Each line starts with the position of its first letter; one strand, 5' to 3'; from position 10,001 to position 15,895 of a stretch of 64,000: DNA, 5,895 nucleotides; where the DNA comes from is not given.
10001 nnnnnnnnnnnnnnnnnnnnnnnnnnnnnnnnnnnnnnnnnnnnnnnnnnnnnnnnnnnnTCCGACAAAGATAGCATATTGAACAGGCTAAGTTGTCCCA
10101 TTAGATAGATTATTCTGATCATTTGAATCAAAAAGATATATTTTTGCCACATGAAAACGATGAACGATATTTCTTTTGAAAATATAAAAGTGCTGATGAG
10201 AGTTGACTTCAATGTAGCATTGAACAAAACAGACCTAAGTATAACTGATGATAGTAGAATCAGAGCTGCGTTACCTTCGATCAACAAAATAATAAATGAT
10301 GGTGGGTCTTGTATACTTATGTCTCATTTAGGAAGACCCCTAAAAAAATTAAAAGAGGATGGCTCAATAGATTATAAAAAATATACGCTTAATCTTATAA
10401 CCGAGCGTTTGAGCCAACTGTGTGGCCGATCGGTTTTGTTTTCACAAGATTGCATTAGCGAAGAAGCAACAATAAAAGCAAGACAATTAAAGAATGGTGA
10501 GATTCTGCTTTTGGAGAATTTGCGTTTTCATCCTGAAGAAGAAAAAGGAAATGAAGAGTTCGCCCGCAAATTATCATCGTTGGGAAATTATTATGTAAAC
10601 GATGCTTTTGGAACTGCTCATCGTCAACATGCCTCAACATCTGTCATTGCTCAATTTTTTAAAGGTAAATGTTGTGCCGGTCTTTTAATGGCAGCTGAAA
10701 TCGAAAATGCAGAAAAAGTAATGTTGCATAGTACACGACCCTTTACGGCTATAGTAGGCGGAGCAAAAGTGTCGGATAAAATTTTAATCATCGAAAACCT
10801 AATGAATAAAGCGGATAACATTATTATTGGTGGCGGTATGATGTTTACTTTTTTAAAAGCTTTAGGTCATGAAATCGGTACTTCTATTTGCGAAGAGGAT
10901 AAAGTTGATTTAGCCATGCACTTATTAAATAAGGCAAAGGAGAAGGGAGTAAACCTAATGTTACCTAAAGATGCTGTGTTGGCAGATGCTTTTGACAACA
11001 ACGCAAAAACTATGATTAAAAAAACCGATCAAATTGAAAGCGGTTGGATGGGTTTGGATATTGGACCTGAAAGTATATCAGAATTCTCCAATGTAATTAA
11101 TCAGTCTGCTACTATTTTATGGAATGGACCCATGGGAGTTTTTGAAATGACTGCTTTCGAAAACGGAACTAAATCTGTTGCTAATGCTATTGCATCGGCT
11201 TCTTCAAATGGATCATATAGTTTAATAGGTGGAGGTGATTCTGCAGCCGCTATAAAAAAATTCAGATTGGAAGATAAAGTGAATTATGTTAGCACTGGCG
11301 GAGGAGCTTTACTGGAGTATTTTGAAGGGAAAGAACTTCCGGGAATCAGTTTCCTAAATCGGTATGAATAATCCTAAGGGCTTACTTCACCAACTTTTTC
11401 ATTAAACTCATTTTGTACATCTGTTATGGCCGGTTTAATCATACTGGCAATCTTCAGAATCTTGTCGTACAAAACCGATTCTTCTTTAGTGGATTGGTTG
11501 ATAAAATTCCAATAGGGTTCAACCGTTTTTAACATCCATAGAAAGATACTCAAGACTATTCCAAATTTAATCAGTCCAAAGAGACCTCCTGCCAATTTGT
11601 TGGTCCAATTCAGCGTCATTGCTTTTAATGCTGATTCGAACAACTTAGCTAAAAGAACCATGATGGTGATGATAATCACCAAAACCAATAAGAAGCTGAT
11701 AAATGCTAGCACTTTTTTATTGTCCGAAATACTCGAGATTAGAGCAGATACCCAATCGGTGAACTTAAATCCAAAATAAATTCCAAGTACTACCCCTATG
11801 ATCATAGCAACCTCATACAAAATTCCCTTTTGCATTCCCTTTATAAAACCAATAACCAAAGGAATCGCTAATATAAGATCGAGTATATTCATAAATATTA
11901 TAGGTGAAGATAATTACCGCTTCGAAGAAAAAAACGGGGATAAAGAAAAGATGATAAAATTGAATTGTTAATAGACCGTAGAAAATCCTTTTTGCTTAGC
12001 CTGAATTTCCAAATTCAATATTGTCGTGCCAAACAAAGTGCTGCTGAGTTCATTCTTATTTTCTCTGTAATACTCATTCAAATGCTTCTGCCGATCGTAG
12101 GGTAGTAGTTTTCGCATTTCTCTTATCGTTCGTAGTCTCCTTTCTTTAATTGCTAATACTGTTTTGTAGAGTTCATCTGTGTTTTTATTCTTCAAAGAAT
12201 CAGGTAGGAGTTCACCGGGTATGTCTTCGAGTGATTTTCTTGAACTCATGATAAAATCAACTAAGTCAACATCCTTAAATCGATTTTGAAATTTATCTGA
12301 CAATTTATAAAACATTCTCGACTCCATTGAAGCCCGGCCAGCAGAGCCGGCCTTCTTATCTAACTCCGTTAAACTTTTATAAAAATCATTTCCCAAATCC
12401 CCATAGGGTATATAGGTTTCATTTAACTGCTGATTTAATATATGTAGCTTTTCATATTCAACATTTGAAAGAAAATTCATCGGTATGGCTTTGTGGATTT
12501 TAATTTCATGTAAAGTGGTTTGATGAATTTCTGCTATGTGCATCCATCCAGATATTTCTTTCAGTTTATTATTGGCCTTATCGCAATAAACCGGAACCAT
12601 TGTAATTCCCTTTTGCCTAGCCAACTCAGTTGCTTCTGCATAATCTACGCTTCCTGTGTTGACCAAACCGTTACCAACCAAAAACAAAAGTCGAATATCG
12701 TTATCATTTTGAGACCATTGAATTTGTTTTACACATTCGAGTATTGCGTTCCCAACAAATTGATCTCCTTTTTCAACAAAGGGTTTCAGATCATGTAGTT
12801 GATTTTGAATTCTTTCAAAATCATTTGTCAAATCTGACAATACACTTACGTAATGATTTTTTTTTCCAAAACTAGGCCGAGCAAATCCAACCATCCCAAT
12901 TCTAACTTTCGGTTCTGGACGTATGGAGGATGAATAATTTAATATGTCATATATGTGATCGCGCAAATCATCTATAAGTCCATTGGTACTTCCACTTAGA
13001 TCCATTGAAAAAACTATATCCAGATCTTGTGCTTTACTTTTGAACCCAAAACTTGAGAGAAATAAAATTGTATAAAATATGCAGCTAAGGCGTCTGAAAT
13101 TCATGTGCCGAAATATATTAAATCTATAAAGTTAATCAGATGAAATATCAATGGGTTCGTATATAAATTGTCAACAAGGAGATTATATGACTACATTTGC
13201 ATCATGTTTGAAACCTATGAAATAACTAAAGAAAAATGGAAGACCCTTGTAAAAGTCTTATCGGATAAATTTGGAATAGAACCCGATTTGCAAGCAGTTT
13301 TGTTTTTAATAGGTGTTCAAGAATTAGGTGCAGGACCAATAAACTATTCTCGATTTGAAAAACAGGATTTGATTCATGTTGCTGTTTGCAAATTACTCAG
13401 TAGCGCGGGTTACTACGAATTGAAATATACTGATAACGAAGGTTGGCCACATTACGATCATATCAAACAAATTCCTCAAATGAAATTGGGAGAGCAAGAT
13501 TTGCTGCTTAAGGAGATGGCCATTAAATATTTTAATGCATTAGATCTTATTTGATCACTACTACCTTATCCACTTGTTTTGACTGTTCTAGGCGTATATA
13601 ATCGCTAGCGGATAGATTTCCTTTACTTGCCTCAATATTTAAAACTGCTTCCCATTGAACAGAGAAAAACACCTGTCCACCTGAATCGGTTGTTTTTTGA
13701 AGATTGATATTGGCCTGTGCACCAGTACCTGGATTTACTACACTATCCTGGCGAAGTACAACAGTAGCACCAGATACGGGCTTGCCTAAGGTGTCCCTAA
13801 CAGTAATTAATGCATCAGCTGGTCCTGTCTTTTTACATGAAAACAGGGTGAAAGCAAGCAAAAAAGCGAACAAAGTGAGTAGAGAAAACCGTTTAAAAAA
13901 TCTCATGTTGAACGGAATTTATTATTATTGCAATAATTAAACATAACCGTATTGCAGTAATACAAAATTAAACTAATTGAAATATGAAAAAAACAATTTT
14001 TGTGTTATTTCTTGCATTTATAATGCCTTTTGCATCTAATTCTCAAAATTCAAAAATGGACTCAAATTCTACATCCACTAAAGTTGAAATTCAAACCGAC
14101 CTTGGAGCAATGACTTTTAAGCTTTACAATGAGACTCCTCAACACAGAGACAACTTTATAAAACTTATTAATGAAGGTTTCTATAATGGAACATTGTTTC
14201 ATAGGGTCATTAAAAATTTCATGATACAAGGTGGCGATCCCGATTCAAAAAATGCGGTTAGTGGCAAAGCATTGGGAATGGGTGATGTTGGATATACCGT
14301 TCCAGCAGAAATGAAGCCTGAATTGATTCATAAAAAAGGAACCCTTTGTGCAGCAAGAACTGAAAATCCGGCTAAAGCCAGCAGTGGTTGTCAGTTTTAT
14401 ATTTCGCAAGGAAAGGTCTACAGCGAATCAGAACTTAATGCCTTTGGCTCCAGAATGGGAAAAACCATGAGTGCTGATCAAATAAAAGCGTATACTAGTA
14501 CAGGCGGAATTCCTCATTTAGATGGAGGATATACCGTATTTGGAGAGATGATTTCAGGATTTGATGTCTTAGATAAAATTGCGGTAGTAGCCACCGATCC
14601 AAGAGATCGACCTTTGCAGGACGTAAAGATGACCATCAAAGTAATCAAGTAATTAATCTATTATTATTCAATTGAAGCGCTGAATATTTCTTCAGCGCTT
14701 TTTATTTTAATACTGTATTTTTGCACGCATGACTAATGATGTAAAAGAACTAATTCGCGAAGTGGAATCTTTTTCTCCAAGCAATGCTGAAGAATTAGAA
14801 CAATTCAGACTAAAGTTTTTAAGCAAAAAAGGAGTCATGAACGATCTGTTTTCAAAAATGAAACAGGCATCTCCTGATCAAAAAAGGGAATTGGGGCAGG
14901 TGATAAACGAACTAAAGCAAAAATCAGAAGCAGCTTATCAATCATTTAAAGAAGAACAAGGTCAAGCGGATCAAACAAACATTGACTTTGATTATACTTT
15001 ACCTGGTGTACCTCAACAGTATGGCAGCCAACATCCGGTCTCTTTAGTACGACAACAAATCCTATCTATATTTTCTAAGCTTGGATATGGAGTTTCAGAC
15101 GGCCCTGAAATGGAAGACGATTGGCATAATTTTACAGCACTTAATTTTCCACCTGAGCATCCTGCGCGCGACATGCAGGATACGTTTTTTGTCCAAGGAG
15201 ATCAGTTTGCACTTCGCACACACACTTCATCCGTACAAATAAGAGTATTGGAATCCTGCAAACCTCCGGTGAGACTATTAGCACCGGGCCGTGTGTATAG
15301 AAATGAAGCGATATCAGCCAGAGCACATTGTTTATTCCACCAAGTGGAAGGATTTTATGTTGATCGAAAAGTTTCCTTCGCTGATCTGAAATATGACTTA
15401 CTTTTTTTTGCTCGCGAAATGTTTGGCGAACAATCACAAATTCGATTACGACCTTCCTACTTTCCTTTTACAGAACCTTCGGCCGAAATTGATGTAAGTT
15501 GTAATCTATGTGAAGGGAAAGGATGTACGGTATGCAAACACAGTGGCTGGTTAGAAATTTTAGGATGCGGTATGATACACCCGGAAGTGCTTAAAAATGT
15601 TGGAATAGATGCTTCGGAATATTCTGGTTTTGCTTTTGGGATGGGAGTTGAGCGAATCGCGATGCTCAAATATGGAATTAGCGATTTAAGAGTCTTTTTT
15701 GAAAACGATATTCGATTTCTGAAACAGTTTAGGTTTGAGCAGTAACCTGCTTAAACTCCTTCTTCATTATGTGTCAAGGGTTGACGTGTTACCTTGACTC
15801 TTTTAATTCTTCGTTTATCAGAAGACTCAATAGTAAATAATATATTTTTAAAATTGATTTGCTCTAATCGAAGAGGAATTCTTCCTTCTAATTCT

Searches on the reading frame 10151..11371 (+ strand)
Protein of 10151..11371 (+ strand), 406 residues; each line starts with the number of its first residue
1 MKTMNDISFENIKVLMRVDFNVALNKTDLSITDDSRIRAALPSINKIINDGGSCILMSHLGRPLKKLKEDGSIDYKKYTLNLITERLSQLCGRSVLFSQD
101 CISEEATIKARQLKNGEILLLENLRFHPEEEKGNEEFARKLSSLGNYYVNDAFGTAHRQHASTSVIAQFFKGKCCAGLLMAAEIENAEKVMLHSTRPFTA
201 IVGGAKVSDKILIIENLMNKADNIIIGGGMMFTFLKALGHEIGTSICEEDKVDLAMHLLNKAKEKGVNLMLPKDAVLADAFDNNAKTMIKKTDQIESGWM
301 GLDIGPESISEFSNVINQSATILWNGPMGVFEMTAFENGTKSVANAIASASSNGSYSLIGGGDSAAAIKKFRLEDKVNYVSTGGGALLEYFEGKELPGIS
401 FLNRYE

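Call 43: search_protein_families(library=pfam, proteins=[window:10151-11371:+], max_evalue=0.00001)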
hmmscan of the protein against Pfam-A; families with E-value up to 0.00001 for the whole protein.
window:10151-11371:+ (406 aa): 1 family
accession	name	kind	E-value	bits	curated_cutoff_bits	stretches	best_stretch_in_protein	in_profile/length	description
PF00162.24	PGK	-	2.6e-151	504.4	27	1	4-394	1-379/379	Phosphoglycerate kinase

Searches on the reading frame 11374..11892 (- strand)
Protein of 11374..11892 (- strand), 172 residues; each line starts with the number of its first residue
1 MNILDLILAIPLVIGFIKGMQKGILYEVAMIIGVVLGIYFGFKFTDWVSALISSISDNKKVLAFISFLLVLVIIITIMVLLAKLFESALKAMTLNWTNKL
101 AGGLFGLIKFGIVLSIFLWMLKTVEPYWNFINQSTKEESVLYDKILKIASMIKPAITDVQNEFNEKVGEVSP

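Call 43: search_protein_families(library=pfam, proteins=[window:11374-11892:-], max_evalue=0.00001)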
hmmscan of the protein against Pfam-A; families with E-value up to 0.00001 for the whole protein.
window:11374-11892:- (172 aa): 1 family
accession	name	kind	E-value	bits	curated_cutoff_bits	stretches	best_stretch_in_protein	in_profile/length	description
PF02674.22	Colicin_V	-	2.8e-24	86.2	29.3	1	4-143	1-137/144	Colicin V production protein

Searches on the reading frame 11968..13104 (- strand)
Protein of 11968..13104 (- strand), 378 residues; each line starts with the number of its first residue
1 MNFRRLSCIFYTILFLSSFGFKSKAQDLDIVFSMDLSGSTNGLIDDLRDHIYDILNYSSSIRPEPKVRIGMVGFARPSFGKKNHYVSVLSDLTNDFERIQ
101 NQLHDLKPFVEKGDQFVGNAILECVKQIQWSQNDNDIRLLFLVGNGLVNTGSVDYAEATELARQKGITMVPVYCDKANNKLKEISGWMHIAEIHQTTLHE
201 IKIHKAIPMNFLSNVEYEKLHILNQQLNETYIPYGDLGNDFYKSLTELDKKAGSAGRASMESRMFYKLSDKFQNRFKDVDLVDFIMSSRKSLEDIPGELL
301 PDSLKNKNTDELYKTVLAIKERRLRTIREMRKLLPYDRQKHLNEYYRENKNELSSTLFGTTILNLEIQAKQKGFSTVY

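Call 45: search_protein_families(library=pfam, proteins=[window:11968-13104:-], max_evalue=0.00001)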
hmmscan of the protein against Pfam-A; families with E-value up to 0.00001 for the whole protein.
window:11968-13104:- (378 aa): 1 family
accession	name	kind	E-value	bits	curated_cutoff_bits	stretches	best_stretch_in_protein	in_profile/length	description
PF00092.34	VWA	-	1.3e-06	29.2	23.8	1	29-185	1-151/174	von Willebrand factor type A domain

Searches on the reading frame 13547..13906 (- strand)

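Call 74: search_protein_families(library=pfam, proteins=[window:13547-13906:-], max_evalue=0.01)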
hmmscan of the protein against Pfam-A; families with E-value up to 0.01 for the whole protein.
window:13547-13906:- (119 aa): 3 families
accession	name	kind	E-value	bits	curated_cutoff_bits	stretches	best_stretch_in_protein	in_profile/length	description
PF24107.1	DUF7382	-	0.0023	18.2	27.4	1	27-56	17-46/65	Domain of unknown function (DUF7382)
PF13620.12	CarboxypepD_reg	-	0.0045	17.7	32.3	1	35-96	5-57/82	Carboxypeptidase regulatory-like domain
PF02369.22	Big_1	-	0.005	17.4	34.9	1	32-83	21-66/93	Bacterial Ig-like domain (group 1)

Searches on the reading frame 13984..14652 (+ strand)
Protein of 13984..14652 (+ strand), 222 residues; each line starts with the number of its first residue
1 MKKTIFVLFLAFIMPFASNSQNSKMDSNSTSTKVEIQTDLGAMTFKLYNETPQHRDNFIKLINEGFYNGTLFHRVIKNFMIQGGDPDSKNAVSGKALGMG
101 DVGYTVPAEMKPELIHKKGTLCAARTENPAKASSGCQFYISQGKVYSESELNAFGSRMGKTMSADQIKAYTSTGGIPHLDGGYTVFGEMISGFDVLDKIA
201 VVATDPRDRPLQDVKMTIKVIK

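Call 74: search_protein_families(library=pfam, proteins=[window:13984-14652:+], max_evalue=0.01)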
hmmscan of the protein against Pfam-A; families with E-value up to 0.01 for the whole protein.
window:13984-14652:+ (222 aa): 1 family
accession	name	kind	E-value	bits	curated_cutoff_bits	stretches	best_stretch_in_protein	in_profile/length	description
PF00160.26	Pro_isomerase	-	3e-43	148.2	21.7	1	34-217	2-155/159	Cyclophilin type peptidyl-prolyl cis-trans isomerase/CLD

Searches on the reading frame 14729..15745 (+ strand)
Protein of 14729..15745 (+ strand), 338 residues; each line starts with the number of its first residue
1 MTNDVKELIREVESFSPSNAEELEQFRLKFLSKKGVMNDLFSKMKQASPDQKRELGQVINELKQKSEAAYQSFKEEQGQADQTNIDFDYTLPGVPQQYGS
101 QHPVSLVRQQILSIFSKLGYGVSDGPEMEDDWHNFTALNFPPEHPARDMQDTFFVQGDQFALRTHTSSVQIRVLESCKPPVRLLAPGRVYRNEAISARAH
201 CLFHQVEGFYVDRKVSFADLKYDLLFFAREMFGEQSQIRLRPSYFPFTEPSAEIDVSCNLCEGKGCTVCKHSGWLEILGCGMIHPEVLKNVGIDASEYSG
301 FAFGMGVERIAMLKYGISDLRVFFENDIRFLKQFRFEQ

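Call 74: search_protein_families(library=pfam, proteins=[window:14729-15745:+], max_evalue=0.01)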
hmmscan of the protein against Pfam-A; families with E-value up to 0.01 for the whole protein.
window:14729-15745:+ (338 aa): 2 families
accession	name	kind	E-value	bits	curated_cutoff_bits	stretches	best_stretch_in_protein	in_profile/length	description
PF01409.25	tRNA-synt_2d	-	3.6e-96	321.8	19.8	1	87-334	2-246/246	tRNA synthetases class II core domain (F)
PF02912.23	Phe_tRNA-synt_N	-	3.6e-17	62.5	22.3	1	19-78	2-61/69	Aminoacyl tRNA synthetase class II, N-terminal domain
